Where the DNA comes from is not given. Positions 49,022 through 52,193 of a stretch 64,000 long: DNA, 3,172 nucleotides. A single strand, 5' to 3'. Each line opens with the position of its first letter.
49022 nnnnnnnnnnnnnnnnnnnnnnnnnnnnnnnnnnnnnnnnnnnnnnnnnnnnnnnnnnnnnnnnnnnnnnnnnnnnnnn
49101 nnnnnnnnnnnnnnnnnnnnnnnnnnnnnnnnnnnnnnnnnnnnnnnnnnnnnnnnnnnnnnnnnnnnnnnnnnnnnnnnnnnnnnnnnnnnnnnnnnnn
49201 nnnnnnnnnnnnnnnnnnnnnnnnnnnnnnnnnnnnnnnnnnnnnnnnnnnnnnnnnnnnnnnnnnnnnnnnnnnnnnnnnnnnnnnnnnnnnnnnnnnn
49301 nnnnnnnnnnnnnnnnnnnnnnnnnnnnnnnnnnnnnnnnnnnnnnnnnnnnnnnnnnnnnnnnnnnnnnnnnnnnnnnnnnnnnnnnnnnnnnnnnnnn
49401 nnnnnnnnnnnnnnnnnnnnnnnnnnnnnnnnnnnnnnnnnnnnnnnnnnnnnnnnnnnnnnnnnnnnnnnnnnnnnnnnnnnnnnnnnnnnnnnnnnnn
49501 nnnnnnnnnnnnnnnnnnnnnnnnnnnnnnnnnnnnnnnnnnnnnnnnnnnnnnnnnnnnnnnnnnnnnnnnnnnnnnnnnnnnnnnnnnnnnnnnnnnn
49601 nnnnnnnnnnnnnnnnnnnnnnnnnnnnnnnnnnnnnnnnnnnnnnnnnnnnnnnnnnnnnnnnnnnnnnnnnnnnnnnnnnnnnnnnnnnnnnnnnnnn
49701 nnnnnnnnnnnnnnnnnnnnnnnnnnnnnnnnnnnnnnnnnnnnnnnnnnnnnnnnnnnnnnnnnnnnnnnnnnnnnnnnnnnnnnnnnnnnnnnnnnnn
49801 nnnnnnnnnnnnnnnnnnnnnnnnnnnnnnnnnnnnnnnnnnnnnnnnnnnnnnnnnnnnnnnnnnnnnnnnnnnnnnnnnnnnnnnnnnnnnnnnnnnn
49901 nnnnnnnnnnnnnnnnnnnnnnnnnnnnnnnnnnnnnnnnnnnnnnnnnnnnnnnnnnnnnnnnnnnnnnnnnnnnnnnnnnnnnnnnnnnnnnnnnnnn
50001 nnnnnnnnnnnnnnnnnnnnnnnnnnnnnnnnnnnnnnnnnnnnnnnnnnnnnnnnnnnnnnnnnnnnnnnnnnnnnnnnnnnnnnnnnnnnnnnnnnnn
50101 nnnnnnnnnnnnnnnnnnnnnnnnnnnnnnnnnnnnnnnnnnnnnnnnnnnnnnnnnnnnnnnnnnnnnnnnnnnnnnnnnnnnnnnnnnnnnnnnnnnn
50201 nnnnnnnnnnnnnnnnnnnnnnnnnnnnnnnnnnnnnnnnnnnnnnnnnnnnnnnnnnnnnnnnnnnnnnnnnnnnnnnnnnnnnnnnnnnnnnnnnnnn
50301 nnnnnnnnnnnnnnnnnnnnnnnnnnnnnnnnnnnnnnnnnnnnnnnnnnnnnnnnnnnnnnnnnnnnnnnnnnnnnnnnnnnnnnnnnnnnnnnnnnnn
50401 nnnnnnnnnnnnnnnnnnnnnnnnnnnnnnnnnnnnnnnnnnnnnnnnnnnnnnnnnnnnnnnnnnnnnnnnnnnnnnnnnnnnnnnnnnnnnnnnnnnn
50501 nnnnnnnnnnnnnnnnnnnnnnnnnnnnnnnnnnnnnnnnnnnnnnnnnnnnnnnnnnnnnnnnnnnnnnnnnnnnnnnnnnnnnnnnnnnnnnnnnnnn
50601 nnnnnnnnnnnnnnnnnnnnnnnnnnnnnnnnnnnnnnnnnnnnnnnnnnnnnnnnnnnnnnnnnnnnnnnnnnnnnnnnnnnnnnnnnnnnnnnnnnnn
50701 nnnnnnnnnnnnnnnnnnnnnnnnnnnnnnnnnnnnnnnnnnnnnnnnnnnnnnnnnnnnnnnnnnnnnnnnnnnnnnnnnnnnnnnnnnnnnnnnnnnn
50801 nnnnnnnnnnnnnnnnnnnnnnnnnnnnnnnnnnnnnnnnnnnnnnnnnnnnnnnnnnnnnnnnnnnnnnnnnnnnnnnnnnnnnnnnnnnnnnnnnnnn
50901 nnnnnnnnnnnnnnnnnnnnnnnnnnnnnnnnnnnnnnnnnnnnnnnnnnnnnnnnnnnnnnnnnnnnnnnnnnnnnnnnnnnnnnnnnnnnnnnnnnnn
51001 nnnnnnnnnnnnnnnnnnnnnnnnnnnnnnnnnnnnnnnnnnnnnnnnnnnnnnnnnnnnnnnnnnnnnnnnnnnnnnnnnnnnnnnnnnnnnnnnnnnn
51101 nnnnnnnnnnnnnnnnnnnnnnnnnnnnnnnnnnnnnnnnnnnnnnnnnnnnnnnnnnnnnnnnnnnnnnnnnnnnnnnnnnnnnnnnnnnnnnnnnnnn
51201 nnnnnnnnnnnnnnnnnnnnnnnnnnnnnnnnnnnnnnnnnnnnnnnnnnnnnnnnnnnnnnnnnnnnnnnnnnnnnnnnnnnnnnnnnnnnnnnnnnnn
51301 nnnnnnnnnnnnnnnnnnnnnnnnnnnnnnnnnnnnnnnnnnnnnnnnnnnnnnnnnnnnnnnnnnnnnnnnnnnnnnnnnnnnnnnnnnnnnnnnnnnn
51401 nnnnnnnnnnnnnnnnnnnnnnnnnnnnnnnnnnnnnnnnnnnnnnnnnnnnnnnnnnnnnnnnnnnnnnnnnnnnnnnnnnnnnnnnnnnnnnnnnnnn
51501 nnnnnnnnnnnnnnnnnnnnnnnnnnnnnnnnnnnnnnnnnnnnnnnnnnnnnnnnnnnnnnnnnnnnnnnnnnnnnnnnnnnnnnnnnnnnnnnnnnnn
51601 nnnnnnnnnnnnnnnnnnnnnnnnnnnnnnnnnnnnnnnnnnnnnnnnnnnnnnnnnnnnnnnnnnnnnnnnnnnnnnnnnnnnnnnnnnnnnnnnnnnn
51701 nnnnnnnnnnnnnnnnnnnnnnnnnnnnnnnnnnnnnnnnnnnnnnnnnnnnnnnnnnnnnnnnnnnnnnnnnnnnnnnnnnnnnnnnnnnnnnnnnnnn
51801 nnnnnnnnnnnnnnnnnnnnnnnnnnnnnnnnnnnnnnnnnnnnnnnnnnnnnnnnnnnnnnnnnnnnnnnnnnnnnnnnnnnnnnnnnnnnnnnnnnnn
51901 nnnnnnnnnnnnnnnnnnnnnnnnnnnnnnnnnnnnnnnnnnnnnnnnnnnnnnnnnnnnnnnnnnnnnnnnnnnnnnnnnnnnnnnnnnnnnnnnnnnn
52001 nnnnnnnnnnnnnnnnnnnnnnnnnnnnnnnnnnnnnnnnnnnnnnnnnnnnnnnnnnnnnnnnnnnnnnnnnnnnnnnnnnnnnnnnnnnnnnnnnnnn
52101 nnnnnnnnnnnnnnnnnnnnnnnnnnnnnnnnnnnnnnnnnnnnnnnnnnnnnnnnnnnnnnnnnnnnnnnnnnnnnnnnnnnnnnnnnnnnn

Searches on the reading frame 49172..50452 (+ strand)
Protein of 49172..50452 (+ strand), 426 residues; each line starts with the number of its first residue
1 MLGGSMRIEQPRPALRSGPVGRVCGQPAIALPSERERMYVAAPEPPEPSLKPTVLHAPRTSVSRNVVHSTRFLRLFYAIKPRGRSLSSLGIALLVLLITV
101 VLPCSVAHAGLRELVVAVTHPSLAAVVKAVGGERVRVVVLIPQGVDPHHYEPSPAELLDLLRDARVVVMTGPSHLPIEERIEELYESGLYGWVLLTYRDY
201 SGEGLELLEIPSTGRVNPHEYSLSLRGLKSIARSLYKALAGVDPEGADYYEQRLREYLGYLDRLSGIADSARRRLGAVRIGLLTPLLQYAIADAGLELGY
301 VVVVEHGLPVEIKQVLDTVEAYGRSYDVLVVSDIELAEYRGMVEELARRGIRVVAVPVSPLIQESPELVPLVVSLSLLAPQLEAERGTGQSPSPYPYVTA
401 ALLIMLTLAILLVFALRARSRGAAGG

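Call 98: search_protein_families(library=ncbifam, proteins=[window:49172-50452:+], max_evalue=0.01)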
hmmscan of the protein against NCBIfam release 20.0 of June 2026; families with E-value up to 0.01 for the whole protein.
window:49172-50452:+ (426 aa): 7 families
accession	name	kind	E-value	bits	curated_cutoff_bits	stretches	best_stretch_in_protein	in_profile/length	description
NF053842.1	MnTportMntCDein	equivalog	1.7e-11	43.9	400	1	113-279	5-171/281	manganese ABC transporter substrate-binding protein MntC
TIGR03772.1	anch_rpt_subst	equivalog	2.9e-11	42.7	350.45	1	117-160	3-46/486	anchored repeat ABC transporter, substrate-binding protein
NF040870.1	AztC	equivalog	1.6e-10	40.9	350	1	117-265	2-151/277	zinc ABC transporter substrate-binding protein AztC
NF040928.1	ABC_lipo_SloC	subfamily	9.7e-09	34.7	525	1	94-157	5-71/304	metal ABC transporter substrate-binding lipoprotein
NF053703.1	Mn_SBP_EfaA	exception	9.8e-08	31.5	485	1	112-173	34-94/310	Mn/Fe ABC transporter substrate-binding lipoprotein EfaA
NF047355.1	ABC_bind_Mn_Staph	exception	2.1e-06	27.2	500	1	92-171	6-89/309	manganese ABC transporter substrate-binding lipoprotein MntC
NF033605.1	Zn_bnd_ABC_AdcA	exception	8.5e-05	21.7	700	1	92-179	8-99/517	zinc ABC transporter substrate-binding lipoprotein AdcA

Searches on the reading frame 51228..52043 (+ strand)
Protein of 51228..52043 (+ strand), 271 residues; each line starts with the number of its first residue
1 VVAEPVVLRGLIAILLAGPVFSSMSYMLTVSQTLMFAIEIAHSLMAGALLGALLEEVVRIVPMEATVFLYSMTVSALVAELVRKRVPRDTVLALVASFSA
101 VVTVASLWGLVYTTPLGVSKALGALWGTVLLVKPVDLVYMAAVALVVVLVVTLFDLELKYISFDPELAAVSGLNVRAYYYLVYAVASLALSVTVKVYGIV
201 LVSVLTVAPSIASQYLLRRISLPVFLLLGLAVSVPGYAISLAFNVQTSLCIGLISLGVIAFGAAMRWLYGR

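Call 98: search_protein_families(library=ncbifam, proteins=[window:51228-52043:+], max_evalue=0.01)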
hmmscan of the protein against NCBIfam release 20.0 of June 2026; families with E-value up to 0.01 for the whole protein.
window:51228-52043:+ (271 aa): 4 families
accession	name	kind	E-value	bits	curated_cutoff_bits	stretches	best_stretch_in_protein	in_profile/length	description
NF040927.1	ABC_perm_SloB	subfamily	2.7e-09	37.2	460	1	36-257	32-255/271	metal ABC transporter permease subunit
NF040871.1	AztB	equivalog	2.4e-07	30.7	280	1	9-245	14-244/254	zinc ABC transporter permease AztB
NF007089.0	PRK09543.1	equivalog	4.6e-05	23.1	284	1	6-219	8-209/261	zinc ABC transporter permease subunit ZnuB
TIGR03770.1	anch_rpt_perm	equivalog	9.9e-05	22.2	296.8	1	70-258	75-262/270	anchored repeat-type ABC transporter permease subunit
